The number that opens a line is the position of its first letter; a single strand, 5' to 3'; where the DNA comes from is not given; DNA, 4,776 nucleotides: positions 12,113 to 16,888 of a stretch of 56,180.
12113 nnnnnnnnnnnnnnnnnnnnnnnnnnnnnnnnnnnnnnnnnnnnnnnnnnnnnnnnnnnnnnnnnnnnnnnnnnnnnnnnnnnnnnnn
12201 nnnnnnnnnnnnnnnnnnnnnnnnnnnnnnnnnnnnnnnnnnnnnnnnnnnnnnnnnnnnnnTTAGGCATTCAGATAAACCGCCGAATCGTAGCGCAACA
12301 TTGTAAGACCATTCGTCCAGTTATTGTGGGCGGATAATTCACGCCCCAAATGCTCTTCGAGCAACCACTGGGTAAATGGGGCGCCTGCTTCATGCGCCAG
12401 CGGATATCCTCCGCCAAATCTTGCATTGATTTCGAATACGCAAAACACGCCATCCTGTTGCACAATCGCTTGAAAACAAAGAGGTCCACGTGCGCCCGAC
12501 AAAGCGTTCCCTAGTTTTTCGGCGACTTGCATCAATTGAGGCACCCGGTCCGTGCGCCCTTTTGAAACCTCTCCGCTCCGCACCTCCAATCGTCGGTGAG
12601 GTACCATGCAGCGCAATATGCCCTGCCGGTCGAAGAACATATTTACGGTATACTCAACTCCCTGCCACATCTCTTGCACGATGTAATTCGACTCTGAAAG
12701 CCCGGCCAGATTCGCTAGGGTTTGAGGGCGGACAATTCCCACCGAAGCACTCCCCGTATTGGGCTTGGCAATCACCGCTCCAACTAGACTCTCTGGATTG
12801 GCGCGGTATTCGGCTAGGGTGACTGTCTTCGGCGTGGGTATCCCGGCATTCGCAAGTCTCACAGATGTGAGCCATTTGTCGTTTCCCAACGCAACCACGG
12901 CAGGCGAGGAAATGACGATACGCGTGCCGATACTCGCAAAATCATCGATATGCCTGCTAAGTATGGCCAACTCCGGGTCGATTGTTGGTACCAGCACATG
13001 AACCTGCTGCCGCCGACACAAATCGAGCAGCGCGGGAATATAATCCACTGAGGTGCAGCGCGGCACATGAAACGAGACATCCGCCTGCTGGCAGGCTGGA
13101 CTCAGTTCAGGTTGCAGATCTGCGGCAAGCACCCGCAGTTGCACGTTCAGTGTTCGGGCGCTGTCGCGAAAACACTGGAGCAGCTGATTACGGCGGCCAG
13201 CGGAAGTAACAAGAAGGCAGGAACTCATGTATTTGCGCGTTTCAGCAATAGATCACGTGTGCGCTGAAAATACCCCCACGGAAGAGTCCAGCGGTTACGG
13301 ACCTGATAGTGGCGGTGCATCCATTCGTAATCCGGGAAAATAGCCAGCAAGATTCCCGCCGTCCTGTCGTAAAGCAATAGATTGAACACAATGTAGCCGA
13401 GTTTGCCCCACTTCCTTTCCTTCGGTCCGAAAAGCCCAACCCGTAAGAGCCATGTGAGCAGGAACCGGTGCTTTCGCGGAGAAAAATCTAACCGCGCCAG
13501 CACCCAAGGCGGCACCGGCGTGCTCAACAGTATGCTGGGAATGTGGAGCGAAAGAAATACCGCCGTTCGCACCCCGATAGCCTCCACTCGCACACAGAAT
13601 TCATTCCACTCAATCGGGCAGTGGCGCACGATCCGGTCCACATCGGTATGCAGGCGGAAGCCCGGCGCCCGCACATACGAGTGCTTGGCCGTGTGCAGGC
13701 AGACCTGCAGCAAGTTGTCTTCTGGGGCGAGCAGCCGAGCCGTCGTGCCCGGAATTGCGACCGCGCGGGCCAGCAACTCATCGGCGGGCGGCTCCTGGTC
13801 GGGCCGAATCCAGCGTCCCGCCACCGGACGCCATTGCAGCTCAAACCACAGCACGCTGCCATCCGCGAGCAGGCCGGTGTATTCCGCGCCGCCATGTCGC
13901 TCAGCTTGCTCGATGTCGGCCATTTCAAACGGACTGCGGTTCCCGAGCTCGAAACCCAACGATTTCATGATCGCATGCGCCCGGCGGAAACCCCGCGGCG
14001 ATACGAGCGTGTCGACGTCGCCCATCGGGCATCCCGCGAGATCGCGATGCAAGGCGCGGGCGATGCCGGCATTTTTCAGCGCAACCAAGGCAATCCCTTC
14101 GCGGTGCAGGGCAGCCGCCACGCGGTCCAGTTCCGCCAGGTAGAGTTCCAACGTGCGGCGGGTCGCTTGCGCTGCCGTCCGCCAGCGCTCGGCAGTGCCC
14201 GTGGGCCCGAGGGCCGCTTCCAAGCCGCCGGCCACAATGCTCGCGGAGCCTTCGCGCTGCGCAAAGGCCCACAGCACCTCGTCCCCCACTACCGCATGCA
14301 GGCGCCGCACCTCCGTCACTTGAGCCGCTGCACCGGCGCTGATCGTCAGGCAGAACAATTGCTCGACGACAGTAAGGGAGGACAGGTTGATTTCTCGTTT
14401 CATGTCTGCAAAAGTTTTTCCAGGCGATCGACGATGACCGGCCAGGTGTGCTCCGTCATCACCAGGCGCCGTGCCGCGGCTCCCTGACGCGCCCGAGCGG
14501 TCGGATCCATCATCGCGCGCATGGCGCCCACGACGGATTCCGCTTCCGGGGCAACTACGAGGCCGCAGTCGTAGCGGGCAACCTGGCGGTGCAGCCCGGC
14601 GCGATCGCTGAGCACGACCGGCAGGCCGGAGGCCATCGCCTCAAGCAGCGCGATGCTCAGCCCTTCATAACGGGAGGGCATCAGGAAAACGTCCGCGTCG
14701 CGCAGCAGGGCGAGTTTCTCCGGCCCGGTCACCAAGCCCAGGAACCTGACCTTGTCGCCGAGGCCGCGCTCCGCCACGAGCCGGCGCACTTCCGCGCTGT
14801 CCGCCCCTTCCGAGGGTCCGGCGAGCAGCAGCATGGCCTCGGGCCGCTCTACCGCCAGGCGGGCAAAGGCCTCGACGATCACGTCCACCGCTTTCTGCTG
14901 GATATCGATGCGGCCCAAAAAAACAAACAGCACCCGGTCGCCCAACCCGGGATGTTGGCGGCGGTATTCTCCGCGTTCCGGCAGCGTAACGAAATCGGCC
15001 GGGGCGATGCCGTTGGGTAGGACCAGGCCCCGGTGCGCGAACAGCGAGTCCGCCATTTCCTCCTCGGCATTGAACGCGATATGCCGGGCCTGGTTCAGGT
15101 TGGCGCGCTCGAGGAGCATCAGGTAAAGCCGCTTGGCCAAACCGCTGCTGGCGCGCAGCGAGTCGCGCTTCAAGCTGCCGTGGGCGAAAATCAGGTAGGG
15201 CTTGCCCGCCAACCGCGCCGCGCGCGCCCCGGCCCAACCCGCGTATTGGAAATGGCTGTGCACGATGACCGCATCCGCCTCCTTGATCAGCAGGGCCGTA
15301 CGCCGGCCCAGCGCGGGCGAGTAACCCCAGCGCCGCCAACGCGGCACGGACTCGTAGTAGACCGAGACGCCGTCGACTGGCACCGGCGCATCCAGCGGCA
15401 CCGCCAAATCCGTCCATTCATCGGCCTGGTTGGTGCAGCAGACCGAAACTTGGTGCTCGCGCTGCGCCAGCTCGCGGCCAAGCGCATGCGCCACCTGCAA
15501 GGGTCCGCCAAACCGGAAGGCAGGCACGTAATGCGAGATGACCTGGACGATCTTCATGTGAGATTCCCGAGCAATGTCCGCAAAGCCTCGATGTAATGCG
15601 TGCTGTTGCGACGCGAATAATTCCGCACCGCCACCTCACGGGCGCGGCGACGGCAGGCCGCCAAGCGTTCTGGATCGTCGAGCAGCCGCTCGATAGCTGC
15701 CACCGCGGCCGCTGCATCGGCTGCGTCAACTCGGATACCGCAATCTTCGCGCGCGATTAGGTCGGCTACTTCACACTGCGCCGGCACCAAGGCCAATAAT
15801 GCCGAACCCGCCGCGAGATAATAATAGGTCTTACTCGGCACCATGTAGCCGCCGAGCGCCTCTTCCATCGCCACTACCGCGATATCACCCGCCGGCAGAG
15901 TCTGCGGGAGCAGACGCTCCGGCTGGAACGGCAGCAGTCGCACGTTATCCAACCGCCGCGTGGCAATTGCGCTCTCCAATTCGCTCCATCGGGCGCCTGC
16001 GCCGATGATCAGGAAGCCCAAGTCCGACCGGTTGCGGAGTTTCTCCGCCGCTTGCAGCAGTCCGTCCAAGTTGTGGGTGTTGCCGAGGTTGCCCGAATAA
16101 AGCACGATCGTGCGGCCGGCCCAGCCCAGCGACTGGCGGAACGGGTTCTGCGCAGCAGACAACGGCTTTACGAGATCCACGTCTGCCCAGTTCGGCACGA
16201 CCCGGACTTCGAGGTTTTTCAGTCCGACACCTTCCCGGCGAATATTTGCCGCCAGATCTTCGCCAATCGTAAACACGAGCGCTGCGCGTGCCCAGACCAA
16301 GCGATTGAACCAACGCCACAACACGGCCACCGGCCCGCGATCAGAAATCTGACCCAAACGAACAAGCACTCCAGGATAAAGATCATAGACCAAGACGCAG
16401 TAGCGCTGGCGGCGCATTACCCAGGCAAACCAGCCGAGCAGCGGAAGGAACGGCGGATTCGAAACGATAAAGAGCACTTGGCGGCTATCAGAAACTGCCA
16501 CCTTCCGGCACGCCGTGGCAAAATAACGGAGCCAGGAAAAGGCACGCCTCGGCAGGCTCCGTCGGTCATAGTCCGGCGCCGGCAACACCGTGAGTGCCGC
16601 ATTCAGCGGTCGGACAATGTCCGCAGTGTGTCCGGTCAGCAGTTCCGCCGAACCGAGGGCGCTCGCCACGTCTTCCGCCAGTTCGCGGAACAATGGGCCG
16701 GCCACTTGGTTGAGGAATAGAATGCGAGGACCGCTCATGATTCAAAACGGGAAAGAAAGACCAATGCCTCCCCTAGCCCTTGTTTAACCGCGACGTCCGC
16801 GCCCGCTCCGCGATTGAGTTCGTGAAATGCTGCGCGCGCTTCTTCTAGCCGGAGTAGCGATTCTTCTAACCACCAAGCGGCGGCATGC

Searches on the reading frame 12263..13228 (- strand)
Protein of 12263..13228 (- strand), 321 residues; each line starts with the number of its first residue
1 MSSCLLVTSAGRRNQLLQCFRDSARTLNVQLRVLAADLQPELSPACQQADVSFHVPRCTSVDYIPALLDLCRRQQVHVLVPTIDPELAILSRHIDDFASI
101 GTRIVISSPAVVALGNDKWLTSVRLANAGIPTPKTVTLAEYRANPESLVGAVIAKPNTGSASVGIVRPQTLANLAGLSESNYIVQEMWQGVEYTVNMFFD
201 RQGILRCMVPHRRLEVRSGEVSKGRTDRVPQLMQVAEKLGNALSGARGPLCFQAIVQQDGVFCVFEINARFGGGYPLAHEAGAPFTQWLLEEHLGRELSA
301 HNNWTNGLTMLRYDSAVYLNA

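Call 70: search_protein_families(library=pfam, proteins=[window:12263-13228:-], max_evalue=0.001)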
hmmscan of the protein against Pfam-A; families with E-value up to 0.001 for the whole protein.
window:12263-13228:- (321 aa): 5 families
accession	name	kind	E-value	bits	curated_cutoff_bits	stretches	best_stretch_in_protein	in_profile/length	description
PF21360.3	PylC-like_N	-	6e-24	84.5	27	1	5-105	1-96/96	PylC-like, N-terminal domain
PF02655.19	ATP-grasp_3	-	7.5e-16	59.1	23.2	1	116-273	2-159/160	ATP-grasp domain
PF15632.11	ATPgrasp_Ter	-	5.9e-12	45.9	29.1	1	180-310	3-125/131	ATP-grasp in the biosynthetic pathway with Ter operon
PF13535.11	ATP-grasp_4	-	7.6e-07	29.3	27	1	177-273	50-155/160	ATP-grasp domain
PF06973.17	DUF1297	-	1.8e-05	24.8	23.8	1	244-294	115-164/188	Domain of unknown function (DUF1297)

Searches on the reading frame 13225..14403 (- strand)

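Call 19: search_protein_families(library=pfam, proteins=[window:13225-14403:-], max_evalue=0.01)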
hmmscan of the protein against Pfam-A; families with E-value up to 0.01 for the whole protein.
window:13225-14403:- (392 aa): 1 family
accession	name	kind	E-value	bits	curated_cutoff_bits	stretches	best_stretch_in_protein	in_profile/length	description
PF14907.12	NTP_transf_5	-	1.6e-38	133.1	31.2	1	44-292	8-247/249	Uncharacterised nucleotidyltransferase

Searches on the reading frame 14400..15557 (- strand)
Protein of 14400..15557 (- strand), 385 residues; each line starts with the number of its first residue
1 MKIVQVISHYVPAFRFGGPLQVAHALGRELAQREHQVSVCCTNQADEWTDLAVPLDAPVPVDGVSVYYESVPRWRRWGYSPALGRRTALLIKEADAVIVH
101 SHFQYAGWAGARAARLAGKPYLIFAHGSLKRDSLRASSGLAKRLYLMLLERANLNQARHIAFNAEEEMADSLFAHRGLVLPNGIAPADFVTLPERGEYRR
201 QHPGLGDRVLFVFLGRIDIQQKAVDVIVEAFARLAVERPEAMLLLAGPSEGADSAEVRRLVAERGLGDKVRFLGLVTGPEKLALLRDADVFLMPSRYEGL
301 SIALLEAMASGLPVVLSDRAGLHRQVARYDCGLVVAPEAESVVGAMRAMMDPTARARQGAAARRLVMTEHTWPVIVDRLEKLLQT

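Call 70: search_protein_families(library=pfam, proteins=[window:14400-15557:-], max_evalue=0.001)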
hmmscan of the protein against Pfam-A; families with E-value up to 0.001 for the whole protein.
window:14400-15557:- (385 aa): 7 families
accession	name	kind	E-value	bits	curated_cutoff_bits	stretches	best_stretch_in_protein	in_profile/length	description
PF00534.26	Glycos_transf_1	-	3.3e-32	111.8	26.4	1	197-363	4-170/172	Glycosyl transferases group 1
PF13692.12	Glyco_trans_1_4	-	1.1e-29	103.9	27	1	210-350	3-140/142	Glycosyl transferases group 1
PF13439.12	Glyco_transf_4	-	3.6e-19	69.9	28.5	1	17-184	2-166/170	Glycosyltransferase Family 4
PF13579.12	Glyco_trans_4_4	-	1.4e-18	68.1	29.7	1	17-171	1-142/158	Glycosyl transferase 4-like domain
PF20706.3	GT4-conflict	-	7.2e-18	65.2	26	1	193-377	181-383/385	Family 4 Glycosyltransferase in conflict systems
PF13524.12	Glyco_trans_1_2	-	1e-08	35.7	25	1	263-379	27-142/144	Glycosyl transferase-like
PF13477.12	Glyco_trans_4_2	-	0.00086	19.9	23.4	0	90-163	69-138/139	Glycosyl transferase 4-like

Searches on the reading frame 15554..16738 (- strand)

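Call 70: search_protein_families(library=pfam, proteins=[window:15554-16738:-], max_evalue=0.001)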
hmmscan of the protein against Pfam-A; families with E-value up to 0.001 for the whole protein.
window:15554-16738:- (394 aa): 4 families
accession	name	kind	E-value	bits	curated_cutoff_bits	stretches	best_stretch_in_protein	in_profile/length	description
PF00534.26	Glycos_transf_1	-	5.3e-15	55.8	26.4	1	200-368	5-171/172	Glycosyl transferases group 1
PF13692.12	Glyco_trans_1_4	-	1e-13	52.2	27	1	210-355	2-142/142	Glycosyl transferases group 1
PF13579.12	Glyco_trans_4_4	-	5.1e-10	40.3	29.7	1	17-184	7-158/158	Glycosyl transferase 4-like domain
PF13524.12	Glyco_trans_1_2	-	0.00015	22.2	25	1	232-378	7-137/144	Glycosyl transferase-like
